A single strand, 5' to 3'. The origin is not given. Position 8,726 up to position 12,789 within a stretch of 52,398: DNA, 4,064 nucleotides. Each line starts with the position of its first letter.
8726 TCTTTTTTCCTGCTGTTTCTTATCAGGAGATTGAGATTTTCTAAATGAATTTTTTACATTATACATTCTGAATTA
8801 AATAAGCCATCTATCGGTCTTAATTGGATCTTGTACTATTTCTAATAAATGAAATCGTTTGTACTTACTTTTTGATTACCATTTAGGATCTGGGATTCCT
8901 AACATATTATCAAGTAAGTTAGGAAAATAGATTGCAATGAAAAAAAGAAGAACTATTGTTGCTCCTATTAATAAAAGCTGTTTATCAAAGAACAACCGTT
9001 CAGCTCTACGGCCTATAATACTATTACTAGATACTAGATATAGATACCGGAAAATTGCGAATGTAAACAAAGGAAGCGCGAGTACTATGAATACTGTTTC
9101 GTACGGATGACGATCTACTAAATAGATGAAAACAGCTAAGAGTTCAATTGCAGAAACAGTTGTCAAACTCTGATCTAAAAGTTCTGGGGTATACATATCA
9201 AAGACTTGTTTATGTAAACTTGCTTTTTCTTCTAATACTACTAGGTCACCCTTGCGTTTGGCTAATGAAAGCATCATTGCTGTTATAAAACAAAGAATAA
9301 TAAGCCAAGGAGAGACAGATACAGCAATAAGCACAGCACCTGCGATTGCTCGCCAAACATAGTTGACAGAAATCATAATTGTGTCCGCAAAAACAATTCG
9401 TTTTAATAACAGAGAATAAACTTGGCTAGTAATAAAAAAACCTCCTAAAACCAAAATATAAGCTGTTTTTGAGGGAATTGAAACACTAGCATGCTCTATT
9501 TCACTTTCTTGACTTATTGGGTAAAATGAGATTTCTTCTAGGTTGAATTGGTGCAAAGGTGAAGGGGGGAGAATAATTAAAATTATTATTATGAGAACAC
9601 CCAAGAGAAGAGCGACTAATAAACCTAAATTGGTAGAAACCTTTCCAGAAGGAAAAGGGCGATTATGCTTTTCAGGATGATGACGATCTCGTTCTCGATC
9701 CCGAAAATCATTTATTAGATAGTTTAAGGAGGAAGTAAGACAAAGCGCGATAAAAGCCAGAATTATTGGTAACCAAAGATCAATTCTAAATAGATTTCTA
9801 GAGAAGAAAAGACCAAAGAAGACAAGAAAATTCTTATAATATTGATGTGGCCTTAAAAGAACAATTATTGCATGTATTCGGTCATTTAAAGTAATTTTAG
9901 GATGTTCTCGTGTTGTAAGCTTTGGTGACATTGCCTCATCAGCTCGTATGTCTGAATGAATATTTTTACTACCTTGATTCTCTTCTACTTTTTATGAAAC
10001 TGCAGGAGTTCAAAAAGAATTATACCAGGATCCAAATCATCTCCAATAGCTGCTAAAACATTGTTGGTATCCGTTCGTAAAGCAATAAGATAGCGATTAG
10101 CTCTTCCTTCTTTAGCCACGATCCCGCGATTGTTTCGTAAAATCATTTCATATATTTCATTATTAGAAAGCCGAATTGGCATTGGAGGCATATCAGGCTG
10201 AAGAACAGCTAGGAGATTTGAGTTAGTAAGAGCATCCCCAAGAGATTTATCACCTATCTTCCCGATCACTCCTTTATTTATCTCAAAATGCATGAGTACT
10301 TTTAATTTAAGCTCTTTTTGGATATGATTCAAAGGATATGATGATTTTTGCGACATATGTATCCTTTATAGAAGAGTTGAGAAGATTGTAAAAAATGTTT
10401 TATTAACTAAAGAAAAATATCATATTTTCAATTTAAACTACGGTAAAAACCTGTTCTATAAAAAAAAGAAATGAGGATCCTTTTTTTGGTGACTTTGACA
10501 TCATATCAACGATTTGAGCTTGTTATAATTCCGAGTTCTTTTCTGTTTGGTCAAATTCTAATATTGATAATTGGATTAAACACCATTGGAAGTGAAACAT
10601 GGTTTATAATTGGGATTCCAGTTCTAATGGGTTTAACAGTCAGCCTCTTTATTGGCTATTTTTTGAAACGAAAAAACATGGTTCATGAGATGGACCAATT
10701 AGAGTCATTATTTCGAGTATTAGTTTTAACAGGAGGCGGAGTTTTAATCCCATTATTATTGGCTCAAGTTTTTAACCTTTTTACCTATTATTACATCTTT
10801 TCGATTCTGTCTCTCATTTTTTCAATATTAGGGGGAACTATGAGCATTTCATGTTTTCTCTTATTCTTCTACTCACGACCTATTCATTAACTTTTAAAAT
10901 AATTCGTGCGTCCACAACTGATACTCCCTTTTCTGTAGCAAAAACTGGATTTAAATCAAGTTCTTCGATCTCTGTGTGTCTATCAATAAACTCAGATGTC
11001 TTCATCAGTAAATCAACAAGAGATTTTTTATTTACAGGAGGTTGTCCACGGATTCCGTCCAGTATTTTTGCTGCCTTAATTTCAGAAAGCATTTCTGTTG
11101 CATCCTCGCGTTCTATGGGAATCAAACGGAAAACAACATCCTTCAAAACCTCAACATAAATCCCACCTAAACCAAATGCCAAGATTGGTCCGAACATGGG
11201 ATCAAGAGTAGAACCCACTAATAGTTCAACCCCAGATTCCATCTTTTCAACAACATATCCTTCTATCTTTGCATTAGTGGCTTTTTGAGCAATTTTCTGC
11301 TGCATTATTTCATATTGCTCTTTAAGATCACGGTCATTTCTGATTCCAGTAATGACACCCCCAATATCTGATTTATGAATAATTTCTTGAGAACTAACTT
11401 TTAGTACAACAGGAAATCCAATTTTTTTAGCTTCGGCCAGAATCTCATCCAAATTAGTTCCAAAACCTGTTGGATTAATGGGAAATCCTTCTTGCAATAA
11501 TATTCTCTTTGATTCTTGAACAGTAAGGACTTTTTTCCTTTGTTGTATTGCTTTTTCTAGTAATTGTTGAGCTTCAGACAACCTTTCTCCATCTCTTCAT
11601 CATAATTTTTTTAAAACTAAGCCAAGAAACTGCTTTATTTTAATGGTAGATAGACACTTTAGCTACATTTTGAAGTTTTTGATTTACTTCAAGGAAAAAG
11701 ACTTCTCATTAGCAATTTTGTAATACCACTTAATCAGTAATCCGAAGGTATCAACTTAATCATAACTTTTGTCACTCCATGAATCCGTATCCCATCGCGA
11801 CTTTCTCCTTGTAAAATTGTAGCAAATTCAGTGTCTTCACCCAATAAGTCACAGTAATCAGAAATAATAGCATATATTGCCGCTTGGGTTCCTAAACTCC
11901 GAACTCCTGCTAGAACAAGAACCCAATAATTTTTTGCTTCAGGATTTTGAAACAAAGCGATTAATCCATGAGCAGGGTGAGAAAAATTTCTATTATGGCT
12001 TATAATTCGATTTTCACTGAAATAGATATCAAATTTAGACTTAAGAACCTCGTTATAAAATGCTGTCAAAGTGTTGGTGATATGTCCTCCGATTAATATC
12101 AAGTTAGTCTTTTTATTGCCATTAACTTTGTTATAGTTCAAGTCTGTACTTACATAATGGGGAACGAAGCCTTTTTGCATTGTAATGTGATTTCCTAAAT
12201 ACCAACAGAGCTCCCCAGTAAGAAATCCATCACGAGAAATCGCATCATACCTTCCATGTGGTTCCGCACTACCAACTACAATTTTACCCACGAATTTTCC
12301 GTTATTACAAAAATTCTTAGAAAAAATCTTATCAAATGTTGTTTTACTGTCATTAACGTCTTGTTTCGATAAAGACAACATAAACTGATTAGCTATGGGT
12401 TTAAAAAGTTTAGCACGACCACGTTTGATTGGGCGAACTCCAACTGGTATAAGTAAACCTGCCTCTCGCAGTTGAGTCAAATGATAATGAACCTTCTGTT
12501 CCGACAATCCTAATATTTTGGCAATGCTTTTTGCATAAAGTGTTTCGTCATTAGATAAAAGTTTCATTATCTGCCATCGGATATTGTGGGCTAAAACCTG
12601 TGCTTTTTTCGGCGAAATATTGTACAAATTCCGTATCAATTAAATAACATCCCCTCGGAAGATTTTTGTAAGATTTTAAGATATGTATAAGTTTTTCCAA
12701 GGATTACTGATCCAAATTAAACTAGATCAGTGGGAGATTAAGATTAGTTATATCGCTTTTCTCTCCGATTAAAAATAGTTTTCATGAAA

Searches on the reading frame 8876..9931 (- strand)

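Call 50: search_protein_families(library=pfam, proteins=[window:8876-9931:-], max_evalue=0.00001)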
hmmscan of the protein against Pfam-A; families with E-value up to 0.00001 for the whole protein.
window:8876-9931:- (351 aa): 1 family
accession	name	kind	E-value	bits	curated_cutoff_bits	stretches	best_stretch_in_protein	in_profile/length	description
PF01040.23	UbiA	-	9e-19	68.2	34.2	1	53-123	19-89/250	UbiA prenyltransferase family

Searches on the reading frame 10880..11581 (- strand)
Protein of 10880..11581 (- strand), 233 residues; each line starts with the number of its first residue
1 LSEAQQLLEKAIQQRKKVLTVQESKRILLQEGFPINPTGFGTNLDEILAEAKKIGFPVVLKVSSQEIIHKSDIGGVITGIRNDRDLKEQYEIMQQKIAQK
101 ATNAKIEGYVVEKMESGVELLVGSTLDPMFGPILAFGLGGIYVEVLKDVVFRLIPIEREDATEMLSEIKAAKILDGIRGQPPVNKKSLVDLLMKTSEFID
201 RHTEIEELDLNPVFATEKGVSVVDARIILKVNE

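Call 50: search_protein_families(library=pfam, proteins=[window:10880-11581:-], max_evalue=0.00001)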
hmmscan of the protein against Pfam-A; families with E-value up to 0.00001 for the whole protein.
window:10880-11581:- (233 aa): 1 family
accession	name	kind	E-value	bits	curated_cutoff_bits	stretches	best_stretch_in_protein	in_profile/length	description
PF13549.11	ATP-grasp_5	-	2.2e-73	246.7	27.6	1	10-229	1-221/221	ATP-grasp domain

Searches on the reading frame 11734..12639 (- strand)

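Call 50: search_protein_families(library=pfam, proteins=[window:11734-12639:-], max_evalue=0.00001)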
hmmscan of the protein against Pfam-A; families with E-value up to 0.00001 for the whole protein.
window:11734-12639:- (301 aa): 3 families
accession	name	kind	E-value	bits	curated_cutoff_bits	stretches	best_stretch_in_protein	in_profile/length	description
PF12840.13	HTH_20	-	5.7e-09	36.3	27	1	16-63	1-48/51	Helix-turn-helix domain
PF01022.26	HTH_5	-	8.9e-09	35.5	22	1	20-63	3-45/47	Bacterial regulatory protein, arsR family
PF13412.12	HTH_24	-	2.7e-06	27.3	21.9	1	20-63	4-47/48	Winged helix-turn-helix DNA-binding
